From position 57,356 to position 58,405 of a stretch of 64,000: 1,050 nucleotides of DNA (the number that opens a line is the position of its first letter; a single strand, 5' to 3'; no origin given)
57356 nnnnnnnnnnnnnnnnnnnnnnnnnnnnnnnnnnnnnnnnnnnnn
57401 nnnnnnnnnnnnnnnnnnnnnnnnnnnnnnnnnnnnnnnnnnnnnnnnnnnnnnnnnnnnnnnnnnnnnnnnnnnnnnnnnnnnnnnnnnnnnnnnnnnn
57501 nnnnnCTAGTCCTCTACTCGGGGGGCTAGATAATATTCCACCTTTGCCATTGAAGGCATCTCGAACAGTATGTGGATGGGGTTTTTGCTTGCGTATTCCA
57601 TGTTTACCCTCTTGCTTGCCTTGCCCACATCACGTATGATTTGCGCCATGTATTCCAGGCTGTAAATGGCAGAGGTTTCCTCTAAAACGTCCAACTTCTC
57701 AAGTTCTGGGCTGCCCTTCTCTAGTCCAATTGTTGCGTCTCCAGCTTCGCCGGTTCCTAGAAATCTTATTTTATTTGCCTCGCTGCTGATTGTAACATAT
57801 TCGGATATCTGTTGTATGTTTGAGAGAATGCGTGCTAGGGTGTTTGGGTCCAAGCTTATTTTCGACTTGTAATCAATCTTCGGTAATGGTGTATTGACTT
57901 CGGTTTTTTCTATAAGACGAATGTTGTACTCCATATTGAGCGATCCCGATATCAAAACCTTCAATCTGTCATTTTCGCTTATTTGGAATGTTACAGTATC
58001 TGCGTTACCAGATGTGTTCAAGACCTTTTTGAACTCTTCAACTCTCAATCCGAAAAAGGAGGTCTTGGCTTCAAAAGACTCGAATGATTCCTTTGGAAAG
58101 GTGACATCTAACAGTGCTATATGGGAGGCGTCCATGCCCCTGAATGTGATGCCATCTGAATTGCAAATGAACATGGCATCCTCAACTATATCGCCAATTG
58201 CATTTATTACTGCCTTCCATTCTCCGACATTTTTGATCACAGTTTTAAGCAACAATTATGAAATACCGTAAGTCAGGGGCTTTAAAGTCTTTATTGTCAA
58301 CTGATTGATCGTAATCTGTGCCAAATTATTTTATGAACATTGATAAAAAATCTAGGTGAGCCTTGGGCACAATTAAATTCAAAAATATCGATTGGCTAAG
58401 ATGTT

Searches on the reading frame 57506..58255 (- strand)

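Call 70: search_protein_families(library=pfam, proteins=[window:57506-58255:-], max_evalue=0.001)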
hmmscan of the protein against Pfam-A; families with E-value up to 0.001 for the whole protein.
window:57506-58255:- (249 aa): 4 families
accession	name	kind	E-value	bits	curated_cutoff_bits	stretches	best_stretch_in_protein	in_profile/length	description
PF00705.23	PCNA_N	-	2e-14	53.8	20.3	1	13-100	12-101/127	Proliferating cell nuclear antigen, N-terminal domain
PF02747.20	PCNA_C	-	3.9e-13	50.1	23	1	124-245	2-127/128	Proliferating cell nuclear antigen, C-terminal domain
PF02144.21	Rad1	-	5.3e-08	32.7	24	1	5-215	4-240/257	Repair protein Rad1/Rec1/Rad17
PF04139.18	Rad9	-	0.00069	19.6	25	1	18-165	6-166/253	Rad9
